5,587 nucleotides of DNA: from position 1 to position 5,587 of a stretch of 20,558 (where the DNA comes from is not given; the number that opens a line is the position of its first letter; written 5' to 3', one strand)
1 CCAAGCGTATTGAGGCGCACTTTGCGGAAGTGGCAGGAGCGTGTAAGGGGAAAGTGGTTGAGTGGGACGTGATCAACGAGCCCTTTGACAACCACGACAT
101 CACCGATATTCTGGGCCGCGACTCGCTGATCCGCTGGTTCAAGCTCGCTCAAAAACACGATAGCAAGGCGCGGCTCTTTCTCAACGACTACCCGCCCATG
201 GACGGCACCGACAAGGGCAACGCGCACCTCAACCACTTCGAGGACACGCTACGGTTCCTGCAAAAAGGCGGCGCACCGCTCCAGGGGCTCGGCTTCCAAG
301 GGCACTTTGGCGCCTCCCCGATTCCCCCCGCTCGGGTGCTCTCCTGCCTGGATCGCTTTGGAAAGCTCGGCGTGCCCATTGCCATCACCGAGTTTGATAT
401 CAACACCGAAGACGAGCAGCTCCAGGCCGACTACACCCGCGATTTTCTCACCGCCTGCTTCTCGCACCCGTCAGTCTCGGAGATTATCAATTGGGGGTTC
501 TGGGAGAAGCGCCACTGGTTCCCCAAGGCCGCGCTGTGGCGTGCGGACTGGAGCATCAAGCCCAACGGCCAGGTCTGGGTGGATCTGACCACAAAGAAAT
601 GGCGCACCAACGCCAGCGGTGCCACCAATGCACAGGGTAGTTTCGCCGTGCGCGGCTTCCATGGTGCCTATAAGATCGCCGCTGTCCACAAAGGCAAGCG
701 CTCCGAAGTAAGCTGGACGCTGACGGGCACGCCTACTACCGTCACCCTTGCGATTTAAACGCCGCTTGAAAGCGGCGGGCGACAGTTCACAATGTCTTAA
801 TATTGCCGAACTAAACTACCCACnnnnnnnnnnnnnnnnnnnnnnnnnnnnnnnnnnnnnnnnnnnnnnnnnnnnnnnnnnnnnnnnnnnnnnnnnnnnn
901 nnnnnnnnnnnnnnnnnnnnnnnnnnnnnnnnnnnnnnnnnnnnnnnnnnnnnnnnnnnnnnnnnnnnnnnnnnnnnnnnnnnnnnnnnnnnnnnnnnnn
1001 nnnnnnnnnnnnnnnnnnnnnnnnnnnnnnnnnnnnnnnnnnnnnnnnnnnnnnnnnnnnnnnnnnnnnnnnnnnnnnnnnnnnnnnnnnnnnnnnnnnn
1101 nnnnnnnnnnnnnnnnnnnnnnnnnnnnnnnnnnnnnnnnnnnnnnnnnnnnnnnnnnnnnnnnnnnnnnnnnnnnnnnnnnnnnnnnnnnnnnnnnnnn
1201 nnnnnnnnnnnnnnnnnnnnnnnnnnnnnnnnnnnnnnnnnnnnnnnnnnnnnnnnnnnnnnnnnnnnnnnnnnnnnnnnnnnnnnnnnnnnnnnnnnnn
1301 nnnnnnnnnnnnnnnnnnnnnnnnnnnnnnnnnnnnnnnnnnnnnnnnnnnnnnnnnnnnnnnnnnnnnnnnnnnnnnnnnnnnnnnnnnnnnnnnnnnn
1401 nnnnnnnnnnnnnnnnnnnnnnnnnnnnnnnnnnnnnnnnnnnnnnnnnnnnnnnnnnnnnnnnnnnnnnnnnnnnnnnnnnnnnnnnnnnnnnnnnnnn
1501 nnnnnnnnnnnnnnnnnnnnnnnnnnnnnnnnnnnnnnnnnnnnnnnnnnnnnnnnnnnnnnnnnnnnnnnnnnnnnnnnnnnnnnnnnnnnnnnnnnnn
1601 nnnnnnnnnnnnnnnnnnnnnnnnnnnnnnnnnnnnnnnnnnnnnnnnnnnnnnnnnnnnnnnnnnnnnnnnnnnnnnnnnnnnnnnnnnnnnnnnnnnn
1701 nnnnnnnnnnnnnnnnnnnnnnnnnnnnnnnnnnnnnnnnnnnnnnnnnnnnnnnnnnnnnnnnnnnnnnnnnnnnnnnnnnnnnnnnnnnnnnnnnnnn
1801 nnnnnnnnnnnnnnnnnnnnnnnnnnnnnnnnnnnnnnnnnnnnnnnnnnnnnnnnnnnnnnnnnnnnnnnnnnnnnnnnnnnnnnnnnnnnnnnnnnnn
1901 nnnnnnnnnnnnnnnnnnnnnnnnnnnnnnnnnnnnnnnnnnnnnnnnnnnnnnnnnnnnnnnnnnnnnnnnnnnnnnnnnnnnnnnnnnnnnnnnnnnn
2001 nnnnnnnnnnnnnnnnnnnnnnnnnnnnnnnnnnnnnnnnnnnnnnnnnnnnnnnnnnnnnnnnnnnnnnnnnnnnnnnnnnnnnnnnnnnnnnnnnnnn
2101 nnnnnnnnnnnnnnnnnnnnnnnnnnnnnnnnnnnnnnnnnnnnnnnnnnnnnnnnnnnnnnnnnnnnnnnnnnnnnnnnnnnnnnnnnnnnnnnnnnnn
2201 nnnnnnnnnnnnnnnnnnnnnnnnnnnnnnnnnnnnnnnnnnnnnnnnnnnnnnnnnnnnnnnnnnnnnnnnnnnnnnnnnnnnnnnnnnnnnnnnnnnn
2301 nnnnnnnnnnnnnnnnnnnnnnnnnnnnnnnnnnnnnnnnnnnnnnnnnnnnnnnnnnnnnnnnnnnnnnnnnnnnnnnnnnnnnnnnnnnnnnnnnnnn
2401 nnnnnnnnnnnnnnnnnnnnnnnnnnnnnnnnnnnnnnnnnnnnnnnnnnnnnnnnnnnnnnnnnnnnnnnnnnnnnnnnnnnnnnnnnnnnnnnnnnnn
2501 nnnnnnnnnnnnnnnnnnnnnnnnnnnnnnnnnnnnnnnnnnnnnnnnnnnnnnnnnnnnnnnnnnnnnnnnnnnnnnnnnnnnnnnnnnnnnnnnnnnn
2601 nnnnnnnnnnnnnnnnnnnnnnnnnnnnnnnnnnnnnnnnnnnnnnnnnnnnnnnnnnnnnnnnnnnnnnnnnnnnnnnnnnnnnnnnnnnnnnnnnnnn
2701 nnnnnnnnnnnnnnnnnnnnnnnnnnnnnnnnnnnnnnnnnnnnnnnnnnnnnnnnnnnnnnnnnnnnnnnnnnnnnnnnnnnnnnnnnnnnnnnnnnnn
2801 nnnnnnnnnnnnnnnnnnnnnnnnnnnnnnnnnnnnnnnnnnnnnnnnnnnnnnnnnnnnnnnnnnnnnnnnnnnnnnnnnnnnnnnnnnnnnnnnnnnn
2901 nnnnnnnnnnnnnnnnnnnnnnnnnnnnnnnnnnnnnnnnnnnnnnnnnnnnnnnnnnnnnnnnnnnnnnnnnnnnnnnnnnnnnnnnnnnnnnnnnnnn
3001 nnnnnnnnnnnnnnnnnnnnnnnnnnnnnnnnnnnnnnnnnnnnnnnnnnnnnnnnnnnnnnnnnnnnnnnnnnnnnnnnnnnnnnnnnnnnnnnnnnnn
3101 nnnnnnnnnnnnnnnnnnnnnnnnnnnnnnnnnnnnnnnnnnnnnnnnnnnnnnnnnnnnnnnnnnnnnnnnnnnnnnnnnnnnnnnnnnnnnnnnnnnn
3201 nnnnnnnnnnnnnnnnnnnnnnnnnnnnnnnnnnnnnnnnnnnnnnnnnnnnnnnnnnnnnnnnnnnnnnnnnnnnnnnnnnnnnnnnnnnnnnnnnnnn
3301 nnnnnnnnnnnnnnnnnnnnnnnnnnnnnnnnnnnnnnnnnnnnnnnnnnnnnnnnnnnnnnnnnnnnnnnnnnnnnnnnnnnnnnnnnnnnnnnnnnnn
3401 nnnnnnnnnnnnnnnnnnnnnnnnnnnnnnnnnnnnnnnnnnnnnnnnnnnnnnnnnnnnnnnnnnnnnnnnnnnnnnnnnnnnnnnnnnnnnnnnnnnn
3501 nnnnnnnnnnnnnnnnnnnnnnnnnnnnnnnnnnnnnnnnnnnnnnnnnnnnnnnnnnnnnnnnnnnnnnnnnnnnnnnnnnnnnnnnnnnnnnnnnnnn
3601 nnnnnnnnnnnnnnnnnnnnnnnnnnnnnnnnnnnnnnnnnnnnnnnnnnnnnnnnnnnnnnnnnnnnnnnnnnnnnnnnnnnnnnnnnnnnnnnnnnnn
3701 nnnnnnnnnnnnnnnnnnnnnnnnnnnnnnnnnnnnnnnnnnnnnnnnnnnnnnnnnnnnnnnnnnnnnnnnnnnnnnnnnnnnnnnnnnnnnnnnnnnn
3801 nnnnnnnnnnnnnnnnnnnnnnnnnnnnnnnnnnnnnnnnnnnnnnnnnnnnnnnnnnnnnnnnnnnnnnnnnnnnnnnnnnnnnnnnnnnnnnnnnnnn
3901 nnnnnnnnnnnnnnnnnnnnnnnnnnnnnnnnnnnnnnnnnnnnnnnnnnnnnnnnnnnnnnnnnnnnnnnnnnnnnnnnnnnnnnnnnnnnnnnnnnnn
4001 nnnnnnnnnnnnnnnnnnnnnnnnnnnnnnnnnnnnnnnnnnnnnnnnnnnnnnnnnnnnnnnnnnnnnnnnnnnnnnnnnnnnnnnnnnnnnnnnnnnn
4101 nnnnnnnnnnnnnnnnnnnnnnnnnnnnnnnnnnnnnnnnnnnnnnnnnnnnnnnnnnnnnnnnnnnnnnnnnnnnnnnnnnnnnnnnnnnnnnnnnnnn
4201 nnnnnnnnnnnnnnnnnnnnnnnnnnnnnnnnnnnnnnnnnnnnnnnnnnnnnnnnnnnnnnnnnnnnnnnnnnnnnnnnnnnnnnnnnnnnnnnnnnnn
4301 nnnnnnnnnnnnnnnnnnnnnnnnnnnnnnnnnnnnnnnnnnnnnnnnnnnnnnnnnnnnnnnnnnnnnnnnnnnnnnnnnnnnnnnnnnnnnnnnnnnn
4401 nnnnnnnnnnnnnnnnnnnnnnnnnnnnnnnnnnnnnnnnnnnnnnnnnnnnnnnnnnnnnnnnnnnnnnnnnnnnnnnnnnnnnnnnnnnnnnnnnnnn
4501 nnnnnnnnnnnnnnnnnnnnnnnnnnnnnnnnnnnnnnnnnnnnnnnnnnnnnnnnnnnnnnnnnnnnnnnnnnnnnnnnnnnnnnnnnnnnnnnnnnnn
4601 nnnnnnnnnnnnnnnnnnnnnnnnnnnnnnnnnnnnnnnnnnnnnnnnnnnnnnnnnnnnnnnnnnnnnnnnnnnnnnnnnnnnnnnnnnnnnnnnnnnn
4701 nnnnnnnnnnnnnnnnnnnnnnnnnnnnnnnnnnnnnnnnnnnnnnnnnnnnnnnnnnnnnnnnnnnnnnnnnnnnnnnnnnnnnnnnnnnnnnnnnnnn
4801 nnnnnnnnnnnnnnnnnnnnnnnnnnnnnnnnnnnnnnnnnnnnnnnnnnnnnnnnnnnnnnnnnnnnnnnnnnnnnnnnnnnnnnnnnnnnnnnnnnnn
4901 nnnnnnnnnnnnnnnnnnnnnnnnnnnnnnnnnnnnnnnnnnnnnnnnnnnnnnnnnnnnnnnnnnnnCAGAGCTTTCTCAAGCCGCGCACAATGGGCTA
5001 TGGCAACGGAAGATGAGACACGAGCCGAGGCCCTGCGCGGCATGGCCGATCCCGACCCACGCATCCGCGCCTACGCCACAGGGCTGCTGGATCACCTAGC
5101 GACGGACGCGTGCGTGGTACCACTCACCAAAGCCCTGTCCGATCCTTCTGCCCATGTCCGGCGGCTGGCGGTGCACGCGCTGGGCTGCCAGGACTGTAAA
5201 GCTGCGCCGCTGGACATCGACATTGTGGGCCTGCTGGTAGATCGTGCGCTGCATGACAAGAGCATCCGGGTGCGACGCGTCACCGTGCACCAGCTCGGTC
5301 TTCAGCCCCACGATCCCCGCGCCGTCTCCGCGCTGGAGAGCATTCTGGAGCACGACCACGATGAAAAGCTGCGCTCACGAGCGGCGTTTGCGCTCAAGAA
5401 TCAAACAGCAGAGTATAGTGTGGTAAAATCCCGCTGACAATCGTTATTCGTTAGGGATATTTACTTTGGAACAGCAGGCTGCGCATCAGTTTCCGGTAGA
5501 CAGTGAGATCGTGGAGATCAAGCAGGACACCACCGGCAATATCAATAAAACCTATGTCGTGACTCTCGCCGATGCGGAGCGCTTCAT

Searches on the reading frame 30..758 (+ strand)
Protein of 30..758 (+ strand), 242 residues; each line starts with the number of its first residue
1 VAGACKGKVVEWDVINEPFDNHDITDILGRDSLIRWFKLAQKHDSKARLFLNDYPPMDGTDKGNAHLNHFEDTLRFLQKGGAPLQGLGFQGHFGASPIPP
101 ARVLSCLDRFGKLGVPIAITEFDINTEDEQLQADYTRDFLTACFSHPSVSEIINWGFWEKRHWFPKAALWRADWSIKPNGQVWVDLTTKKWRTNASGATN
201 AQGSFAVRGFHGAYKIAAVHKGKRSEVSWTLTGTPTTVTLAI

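Call 58: search_protein_families(library=pfam, proteins=[window:30-758:+], max_evalue=0.0001)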
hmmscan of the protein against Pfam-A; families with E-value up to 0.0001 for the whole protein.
window:30-758:+ (242 aa): 1 family
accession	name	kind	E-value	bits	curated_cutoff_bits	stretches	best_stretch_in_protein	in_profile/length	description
PF00331.26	Glyco_hydro_10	-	4.6e-30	105.4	22.1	1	3-175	114-300/311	Glycosyl hydrolase family 10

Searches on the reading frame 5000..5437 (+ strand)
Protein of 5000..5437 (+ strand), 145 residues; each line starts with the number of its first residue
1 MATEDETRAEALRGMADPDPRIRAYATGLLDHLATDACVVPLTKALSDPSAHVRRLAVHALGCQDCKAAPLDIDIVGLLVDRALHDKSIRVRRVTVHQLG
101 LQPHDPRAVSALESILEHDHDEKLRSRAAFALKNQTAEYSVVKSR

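Call 58: search_protein_families(library=pfam, proteins=[window:5000-5437:+], max_evalue=0.0001)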
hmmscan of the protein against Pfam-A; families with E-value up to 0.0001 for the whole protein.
window:5000-5437:+ (145 aa): 3 families
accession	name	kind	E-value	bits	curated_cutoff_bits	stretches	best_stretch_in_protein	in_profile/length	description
PF13646.12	HEAT_2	-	2.2e-15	57.1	27.7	2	15-62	8-56/88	HEAT repeats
PF02985.28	HEAT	-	1.3e-11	44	23.5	0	41-62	4-25/31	HEAT repeat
PF13513.12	HEAT_EZ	-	2.3e-11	44.4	27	0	8-62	4-53/55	HEAT-like repeat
